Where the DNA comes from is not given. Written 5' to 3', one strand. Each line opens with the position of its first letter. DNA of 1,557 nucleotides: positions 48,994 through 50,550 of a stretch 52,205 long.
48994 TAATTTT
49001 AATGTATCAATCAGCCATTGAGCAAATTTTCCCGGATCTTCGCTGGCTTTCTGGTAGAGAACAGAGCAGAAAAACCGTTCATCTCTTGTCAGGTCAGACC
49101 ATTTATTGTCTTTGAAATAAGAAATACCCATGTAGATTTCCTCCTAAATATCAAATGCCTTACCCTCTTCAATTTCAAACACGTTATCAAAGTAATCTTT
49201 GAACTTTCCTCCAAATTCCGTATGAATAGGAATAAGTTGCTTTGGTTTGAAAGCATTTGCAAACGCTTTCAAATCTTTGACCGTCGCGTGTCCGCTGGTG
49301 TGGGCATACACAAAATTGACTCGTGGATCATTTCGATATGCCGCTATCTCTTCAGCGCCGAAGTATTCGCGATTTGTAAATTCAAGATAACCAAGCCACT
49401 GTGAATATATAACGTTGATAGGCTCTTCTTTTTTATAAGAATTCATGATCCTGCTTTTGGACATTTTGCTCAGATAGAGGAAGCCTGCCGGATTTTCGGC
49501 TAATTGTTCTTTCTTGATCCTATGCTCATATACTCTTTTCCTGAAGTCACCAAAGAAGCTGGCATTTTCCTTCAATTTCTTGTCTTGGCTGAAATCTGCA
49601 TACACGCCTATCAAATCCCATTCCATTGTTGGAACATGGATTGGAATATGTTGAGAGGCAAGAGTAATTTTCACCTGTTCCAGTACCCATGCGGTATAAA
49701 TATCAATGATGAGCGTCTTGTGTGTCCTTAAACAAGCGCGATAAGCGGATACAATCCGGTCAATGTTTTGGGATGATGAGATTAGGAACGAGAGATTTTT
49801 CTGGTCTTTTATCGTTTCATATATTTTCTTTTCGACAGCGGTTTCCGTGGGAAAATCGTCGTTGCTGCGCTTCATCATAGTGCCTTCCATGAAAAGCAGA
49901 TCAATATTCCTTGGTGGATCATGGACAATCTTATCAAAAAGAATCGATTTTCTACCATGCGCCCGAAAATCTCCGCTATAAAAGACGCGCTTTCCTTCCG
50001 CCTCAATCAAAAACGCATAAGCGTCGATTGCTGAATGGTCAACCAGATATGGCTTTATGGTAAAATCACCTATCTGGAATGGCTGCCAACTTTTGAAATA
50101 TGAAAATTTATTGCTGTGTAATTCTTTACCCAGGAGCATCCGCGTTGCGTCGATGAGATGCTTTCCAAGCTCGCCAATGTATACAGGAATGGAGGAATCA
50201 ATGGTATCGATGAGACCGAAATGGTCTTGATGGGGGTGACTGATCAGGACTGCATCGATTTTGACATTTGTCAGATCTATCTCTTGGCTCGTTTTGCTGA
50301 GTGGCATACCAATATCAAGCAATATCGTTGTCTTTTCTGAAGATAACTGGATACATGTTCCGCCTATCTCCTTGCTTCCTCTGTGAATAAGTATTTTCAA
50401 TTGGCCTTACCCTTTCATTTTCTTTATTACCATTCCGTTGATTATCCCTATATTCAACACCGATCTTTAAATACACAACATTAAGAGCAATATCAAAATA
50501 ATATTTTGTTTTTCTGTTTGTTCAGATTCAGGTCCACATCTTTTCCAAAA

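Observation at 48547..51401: Three-gene nuclease-only operon (PD-(D/E)xK-like / MBL beta-CASP / PD-(D/E)xK-like): candidate undescribed defence-type system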

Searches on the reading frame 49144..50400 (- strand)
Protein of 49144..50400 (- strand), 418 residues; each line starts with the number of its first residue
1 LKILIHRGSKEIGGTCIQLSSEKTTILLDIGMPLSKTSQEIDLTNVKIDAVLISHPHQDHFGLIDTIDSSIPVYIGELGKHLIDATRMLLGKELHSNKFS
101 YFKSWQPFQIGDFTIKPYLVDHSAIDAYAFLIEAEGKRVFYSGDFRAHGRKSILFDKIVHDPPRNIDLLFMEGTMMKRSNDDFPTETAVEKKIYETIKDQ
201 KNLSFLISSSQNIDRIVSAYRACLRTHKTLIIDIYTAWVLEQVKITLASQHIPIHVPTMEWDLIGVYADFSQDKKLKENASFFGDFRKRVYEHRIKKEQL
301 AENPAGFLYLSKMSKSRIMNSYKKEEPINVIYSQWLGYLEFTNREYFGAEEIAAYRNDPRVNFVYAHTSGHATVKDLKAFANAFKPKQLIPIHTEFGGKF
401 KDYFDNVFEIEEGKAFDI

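Call 3: search_protein_families(library=pfam, proteins=[window:49144-50400:-], max_evalue=1)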
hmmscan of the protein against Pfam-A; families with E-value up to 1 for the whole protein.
window:49144-50400:- (418 aa): 6 families
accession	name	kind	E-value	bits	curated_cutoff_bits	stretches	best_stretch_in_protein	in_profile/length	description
PF12706.13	Lactamase_B_2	-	1.1e-14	55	27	1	43-177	26-168/200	Beta-lactamase superfamily domain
PF00753.33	Lactamase_B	-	9.3e-10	39.2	22.7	1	19-147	11-152/196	Metallo-beta-lactamase superfamily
PF07521.17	RMMBL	-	3.1e-08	33.9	21.6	1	365-396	11-42/63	Zn-dependent metallo-hydrolase RNA specificity domain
PF13483.12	Lactamase_B_3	-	1.1e-07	32.5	24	1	12-146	5-112/160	Beta-lactamase superfamily domain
PF16661.11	Lactamase_B_6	-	0.009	15.8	27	1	19-62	2-50/193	Metallo-beta-lactamase superfamily domain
PF23023.1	Anti-Pycsar_Apyc1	-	0.083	12.8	50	1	25-67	31-73/250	Anti-Pycsar protein Apyc1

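Call 4: search_protein_families(library=padloc, proteins=[window:49144-50400:-], max_evalue=1)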
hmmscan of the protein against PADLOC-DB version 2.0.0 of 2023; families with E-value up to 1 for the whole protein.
window:49144-50400:- (418 aa): 1 family
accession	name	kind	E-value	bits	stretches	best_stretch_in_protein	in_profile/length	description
PDLC03854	LmuA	-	0.019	12.1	1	19-62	18-71/345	-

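Call 5: search_protein_families(library=ncbifam, proteins=[window:49144-50400:-], max_evalue=1)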
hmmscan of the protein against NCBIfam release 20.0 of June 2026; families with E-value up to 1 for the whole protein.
window:49144-50400:- (418 aa): 16 families
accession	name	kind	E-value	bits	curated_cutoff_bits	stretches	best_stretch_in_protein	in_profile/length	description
TIGR00649.1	MG423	subfamily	2.2e-16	59.4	400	2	7-230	7-247/546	RNase J family beta-CASP ribonuclease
NF047419.1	RNase_J1_RnjA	exception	7.1e-15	54.7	820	2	45-232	57-247/549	ribonuclease J1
NF045584.1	cas14_MBL_CASP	equivalog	1.7e-14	53.1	800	2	1-66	1-69/612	type VII CRISPR-associated protein Cas14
TIGR03675.1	arCOG00543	equivalog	8.8e-11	40.7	580.2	2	8-67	182-248/631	beta-CASP ribonuclease aCPSF1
TIGR02651.1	RNase_Z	equivalog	2.6e-06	26.7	292.95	1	15-138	19-153/302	ribonuclease Z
NF001911.0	PRK00685.1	equivalog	1.1e-05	25.1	144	1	13-62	7-55/228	metal-dependent hydrolase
NF002558.0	PRK02126.1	subfamily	1.2e-05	24.5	315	1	17-66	21-66/345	ribonuclease Z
NF002553.0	PRK02113.1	equivalog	1.3e-05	24.8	386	1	18-212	39-226/252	MBL fold metallo-hydrolase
TIGR03307.1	PhnP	equivalog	5.1e-05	22.7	272.25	1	16-157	39-175/249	phosphonate metabolism protein PhnP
NF012229.1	bla_class_B_core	domain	9.5e-05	22.6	100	1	19-88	20-93/139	metallo-beta-lactamase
NF000801.0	PRK00055.1-3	equivalog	0.00085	18.5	252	1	17-67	23-77/307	ribonuclease Z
NF038231.1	MBL_Geo_Pelo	equivalog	0.0011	18.6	360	1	17-74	37-99/250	GPMC system MBL fold metallohydrolase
NF041257.1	GntH_guanitoxin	equivalog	0.0013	17.7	333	1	22-67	41-87/374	guanitoxin biosynthesis MBL fold metallo-hydrolase GntH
NF041851.1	cyc_nuc_deg_phdiest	equivalog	0.0018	17.7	400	1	100-145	119-164/253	cyclic nucleotide-degrading phosphodiesterase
NF058524.1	6A-MBL_enzyme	equivalog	0.005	16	220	1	28-61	38-70/346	anti-phage 6A-MBL system MBL-fold protein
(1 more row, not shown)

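Call 7: find_homologous_proteins(query=window:49144-50400:-)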
Query window:49144-50400:- (418 aa): 6302 proteins with E <= 0.001 among 8000 candidates; the best 120 are listed.
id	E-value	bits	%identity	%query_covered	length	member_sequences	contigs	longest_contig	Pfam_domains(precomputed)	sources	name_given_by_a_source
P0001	1.6e-260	882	100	93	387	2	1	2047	PF12706.14,PF23023.2,PF13483.13,PF07521.18,PF00753.34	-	-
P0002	2.5e-259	878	91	100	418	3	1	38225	PF12706.14,PF23023.2,PF13483.13,PF07521.18,PF00753.34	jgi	jgi:ribonuclease J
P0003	1.4e-253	859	89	100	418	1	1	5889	PF12706.14,PF23023.2,PF13483.13,PF07521.18,PF00753.34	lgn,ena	-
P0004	2.2e-243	825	88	97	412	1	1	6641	PF12706.14,PF23023.2,PF13483.13,PF07521.18,PF00753.34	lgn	-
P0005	4.5e-242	821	85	100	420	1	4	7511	PF12706.14,PF23023.2,PF13483.13,PF07521.18,PF00753.34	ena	-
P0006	1.9e-237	806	83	100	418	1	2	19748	PF12706.14,PF23023.2,PF13483.13,PF07521.18,PF00753.34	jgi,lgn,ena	-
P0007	5.4e-237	804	83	100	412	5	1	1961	PF12706.14,PF23023.2,PF13483.13,PF07521.18,PF00753.34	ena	-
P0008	1.3e-233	793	84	100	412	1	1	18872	PF12706.14,PF23023.2,PF13483.13,PF07521.18,PF00753.34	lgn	-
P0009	8.5e-233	790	83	100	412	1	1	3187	PF12706.14,PF23023.2,PF13483.13,PF07521.18,PF00753.34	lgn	-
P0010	2.9e-232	789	83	100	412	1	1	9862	PF12706.14,PF23023.2,PF13483.13,PF07521.18,PF00753.34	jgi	jgi:ribonuclease J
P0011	1.1e-231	787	85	98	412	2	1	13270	PF12706.14,PF23023.2,PF13483.13,PF07521.18,PF00753.34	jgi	-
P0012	1.3e-231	786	83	100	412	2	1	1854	PF12706.14,PF23023.2,PF13483.13,PF07521.18,PF00753.34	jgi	-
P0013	4.4e-231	785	82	100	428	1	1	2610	PF12706.14,PF23023.2,PF13483.13,PF07521.18,PF00753.34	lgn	-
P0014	3.6e-222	755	80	97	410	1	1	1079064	PF12706.14,PF23023.2,PF13483.13,PF07521.18,PF00753.34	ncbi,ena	-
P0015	2.6e-220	749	78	100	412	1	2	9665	PF12706.14,PF23023.2,PF13483.13,PF07521.18,PF00753.34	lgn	-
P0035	2.9e-191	654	67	100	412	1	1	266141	PF12706.14,PF23023.2,PF13483.13,PF07521.18,PF00753.34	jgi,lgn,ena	-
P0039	1.1e-190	652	67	99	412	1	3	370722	PF12706.14,PF23023.2,PF13483.13,PF07521.18,PF00753.34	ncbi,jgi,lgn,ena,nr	ncbi:MAG: MBL fold metallo-hydrolase [Deltaproteobacteria bacterium HGW-Deltaproteobacteria-6]|jgi:r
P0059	1.8e-188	644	67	100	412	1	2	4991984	PF12706.14,PF23023.2,PF13483.13,PF07521.18,PF00753.34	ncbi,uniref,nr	ncbi:MBL fold metallo-hydrolase [Geomonas subterranea]|uniref:MBL fold metallo-hydrolase n=1 Tax=Geo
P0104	1.0e-183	629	64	100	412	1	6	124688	PF12706.14,PF23023.2,PF13483.13,PF07521.18,PF00753.34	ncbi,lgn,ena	-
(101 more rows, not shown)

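Call 9: find_encoding_contigs(protein=P0059, flank=8000, max_places=2)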
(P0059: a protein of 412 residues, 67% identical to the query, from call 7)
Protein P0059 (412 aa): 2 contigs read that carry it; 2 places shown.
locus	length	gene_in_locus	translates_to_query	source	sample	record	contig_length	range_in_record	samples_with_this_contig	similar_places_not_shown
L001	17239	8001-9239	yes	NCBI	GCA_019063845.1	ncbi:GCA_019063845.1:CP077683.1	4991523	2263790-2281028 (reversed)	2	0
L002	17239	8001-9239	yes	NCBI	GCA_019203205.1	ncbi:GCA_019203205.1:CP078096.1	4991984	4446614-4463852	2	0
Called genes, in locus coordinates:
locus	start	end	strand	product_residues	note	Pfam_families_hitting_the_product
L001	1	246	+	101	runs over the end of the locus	-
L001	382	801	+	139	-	PF01844:HNH, PF13395:HNH_4 (faint), PF14279:HNH_5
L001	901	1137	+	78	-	-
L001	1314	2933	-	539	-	PF12729:4HB_MCP_1, PF00672:HAMP, PF00015:MCPsignal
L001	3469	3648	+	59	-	-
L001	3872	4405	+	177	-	PF11159:DUF2939 (faint)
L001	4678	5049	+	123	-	-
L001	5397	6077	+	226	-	PF09365:DUF2461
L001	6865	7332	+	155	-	-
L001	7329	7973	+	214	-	-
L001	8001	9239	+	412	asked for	PF00753:Lactamase_B (weak), PF13483:Lactamase_B_3 (weak), PF23023:Anti-Pycsar_Apyc1 (faint), PF12706:Lactamase_B_2, PF07521:RMMBL (weak)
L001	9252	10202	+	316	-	-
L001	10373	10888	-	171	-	-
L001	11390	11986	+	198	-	PF01810:LysE, PF11139:SfLAP (weak)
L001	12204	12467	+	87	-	-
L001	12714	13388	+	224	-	-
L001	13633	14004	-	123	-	-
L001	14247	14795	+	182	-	PF12833:HTH_18, PF00165:HTH_AraC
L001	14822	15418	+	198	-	-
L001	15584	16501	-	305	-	PF00581:Rhodanese, PF04264:YceI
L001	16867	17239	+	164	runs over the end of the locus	PF16694:Cytochrome_P460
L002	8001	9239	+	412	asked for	PF00753:Lactamase_B (weak), PF13483:Lactamase_B_3 (weak), PF23023:Anti-Pycsar_Apyc1 (faint), PF12706:Lactamase_B_2, PF07521:RMMBL (weak)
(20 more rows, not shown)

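Call 11: find_related_loci(query=A1, collection=genome_contigs, flank=8000)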
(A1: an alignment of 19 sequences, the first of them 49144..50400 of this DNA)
Query A1 (418 aa) in genome_contigs; peptide patterns used: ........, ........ (x = any residue, [..] = any of these).
337 stretches matched a pattern; 299 encode a relative of the query (tblastn E <= 1e-3); the best 80 are kept; 80 distinct loci.
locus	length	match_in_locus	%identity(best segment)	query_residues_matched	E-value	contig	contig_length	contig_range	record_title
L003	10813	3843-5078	83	1-418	0e+0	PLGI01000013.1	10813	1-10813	MAG: Syntrophaceae bacterium isolate bog_1110 73.20110800_S3D.35_contig_20520, whole genome shotgun sequence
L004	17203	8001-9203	79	1-407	0e+0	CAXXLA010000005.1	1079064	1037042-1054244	MAG: Smithellaceae bacterium isolate 28a06b0b-966f-4d1b-b133-abbbdd0ba6e7 genome assembly, contig: contig_5, whole genom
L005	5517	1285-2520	68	1-418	0e+0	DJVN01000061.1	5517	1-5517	MAG TPA_asm: Syntrophaceae bacterium UBA6255 UBA6255_contig_14960, whole genome shotgun sequence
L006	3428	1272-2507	66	1-418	0e+0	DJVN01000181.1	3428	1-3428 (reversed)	MAG TPA_asm: Syntrophaceae bacterium UBA6255 UBA6255_contig_80679, whole genome shotgun sequence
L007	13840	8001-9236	65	1-418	0e+0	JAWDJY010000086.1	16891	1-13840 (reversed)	MAG: Geobacteraceae bacterium isolate SKOL NODE_101_length_16891_cov_3.963076, whole genome shotgun sequence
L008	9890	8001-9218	67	1-412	0e+0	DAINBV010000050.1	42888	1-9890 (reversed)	MAG TPA_asm: Geobacteraceae bacterium isolate CTOTU26084 NODE_233_length_42888_cov_6.856559, whole genome shotgun sequen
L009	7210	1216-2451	65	1-418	0e+0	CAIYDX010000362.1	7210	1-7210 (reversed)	MAG: uncultured Geobacteraceae bacterium isolate AlinenLipids_bin-4284 genome assembly, contig: bin-4284:362/419, whole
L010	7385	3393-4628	64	1-418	0e+0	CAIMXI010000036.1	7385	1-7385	MAG: uncultured Geobacteraceae bacterium isolate LJ_bin-4045 genome assembly, contig: bin-4045:036/511, whole genome sho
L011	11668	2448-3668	67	1-413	0e+0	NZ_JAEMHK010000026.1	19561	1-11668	Geomonas propionica strain Red259 NODE_26_length_19561_cov_218.995570, whole genome shotgun sequence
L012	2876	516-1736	65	1-413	0e+0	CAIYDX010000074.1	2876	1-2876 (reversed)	MAG: uncultured Geobacteraceae bacterium isolate AlinenLipids_bin-4284 genome assembly, contig: bin-4284:074/419, whole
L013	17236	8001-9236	65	1-418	0e+0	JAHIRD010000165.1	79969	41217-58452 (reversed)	MAG: Proteobacteria bacterium isolate MM_PC_MetaG.mb.113 MM_PC_MetaG.mb.113_k141_1976301, whole genome shotgun sequence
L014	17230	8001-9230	64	1-416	0e+0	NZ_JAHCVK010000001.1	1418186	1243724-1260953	Geomobilimonas luticola strain JCM 17780 NODE_1_length_1418186_cov_221.788490, whole genome shotgun sequence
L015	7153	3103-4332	64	1-416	0e+0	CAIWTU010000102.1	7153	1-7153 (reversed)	MAG: uncultured Geobacter sp. isolate AlinenLipids_bin-4213 genome assembly, contig: bin-4213:102/171, whole genome shot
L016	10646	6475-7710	64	1-418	0e+0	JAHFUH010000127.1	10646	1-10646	MAG: Acidobacteria bacterium isolate nzgw75 NODE_4671_length_10647_cov_3.365476, whole genome shotgun sequence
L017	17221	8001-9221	64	1-413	0e+0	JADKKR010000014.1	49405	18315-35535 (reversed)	MAG: Geobacteraceae bacterium isolate Viby_18-Q3-R106-67_BAT3C.94 tig00004389-10-498720, whole genome shotgun sequence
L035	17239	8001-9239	56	1-418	5e-167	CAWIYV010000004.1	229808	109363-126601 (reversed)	MAG: Nitrospirota bacterium isolate MFD05942.bin.1.431 genome assembly, contig: contig_101458, whole genome shotgun sequ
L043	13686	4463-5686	55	1-413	2e-162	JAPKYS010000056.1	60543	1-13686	MAG: bacterium isolate LacPavin_0920_SED3_MAG_51_16 LacPavin_0920_SED3_scaffold_1208220, whole genome shotgun sequence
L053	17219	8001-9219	66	1-412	1e-161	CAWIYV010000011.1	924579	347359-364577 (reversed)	MAG: Nitrospirota bacterium isolate MFD05942.bin.1.431 genome assembly, contig: contig_39940, whole genome shotgun seque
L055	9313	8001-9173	44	1-394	8e-113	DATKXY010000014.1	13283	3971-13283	MAG TPA_asm: archaeon isolate SMAG_U14205 k141_3457380, whole genome shotgun sequence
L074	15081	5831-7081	46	1-413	3e-119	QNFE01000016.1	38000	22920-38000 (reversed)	MAG: Gammaproteobacteria bacterium isolate B23_G6 B23_Guay6_scaffold_00198, whole genome shotgun sequence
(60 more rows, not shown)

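Call 27: search_solved_structures(query=window:49144-50400:-, max_evalue=0.001)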
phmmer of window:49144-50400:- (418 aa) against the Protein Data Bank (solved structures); distinct sequences matched with E-value up to 0.001: 10.
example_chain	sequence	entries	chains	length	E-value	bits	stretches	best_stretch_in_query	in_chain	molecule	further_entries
7pcr_A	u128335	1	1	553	3.7e-14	55.4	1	7-230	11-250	Ribonuclease J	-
8cgl_A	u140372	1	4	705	9e-14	54.1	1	7-229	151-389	Ribonuclease J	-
2az4_A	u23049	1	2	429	4.8e-12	48.4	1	49-188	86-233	hypothetical protein EF2904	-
6k6s_A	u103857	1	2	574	1e-07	34.2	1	45-147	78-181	Ribonuclease J 1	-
5a0t_A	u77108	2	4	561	1.2e-05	27.4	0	47-148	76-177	RIBONUCLEASE J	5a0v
7dck_A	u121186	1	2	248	2.2e-05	26.5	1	14-86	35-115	Lactamase_B domain-containing protein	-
3zq4_A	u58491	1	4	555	3.6e-05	25.8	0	46-148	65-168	RIBONUCLEASE J 1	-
2i7t_A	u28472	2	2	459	0.00051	22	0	9-64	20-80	Cleavage and polyadenylation specificity factor 73 kDa subunit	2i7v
6m8q_A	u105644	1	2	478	0.00059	21.8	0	9-64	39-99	Cleavage and polyadenylation specificity factor subunit 3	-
8t1q_A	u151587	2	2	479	0.00059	21.8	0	9-64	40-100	Cleavage and polyadenylation specificity factor subunit 3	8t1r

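Call 50: find_encoding_contigs(protein=P0035, flank=8000, max_places=1)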
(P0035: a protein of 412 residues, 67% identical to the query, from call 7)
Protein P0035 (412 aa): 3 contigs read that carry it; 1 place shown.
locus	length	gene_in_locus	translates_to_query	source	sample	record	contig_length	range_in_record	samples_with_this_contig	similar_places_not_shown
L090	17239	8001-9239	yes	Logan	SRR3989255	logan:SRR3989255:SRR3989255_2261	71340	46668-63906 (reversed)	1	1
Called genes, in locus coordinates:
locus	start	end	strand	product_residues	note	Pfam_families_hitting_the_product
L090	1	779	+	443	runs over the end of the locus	-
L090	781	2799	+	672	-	-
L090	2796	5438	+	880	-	PF04851:ResIII (faint), PF00176:SNF2-rel_dom (faint), PF00271:Helicase_C (weak)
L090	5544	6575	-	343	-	PF13280:WYL, PF25583:WCX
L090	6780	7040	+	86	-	-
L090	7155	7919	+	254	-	-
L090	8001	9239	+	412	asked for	PF00753:Lactamase_B (weak), PF13483:Lactamase_B_3 (weak), PF23023:Anti-Pycsar_Apyc1 (faint), PF12706:Lactamase_B_2, PF07521:RMMBL (weak)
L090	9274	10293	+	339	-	-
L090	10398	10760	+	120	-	-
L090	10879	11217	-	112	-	-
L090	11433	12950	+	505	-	PF03130:HEAT_PBS (faint), PF13646:HEAT_2, PF02985:HEAT (faint), PF13646:HEAT_2, PF25151:TPR_Trm732_C (faint), PF13646:HEAT_2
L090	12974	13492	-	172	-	-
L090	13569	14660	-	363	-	PF03747:ADP_ribosyl_GH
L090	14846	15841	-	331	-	PF20208:ARPP-1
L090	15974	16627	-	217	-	-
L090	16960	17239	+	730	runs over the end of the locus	PF13191:AAA_16 (faint), PF13401:AAA_22 (faint), PF00004:AAA, PF00910:RNA_helicase (faint), PF01443:Viral_helicase1 (faint), PF05729:NACHT (faint), PF07728:AAA_5 (faint), PF00004:AAA, +1 more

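Call 51: find_encoding_contigs(protein=P0039, flank=8000, max_places=1)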
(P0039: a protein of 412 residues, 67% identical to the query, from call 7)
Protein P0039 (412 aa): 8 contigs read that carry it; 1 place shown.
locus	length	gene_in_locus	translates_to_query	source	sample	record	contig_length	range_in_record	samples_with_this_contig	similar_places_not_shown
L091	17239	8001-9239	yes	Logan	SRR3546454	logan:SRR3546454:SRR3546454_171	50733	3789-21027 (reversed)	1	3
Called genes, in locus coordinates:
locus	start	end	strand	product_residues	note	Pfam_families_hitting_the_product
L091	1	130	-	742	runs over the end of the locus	PF13086:AAA_11 (faint), PF13671:AAA_33 (faint), PF20720:nSTAND3 (faint), PF13238:AAA_18 (faint), PF13173:AAA_14 (faint), PF05496:RuvB_N (weak), PF00004:AAA, PF00004:AAA, +15 more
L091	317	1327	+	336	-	PF13280:WYL (weak), PF25583:WCX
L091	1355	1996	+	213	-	PF02732:ERCC4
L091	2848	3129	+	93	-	-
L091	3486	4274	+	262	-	PF00313:CSD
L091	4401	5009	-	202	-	-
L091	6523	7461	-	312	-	PF08220:HTH_DeoR (weak), PF13280:WYL, PF25583:WCX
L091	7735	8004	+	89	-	-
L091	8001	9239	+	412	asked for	PF00753:Lactamase_B, PF13483:Lactamase_B_3, PF12706:Lactamase_B_2, PF23023:Anti-Pycsar_Apyc1 (faint), PF07521:RMMBL (weak)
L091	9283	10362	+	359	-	-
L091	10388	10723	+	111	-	-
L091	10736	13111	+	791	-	PF02811:PHP, PF07733:DNA_pol3_alpha, PF17657:DNA_pol3_finger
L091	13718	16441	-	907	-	PF00176:SNF2-rel_dom, PF00270:DEAD (weak), PF04851:ResIII (faint), PF00271:Helicase_C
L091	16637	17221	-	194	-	-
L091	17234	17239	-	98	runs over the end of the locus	-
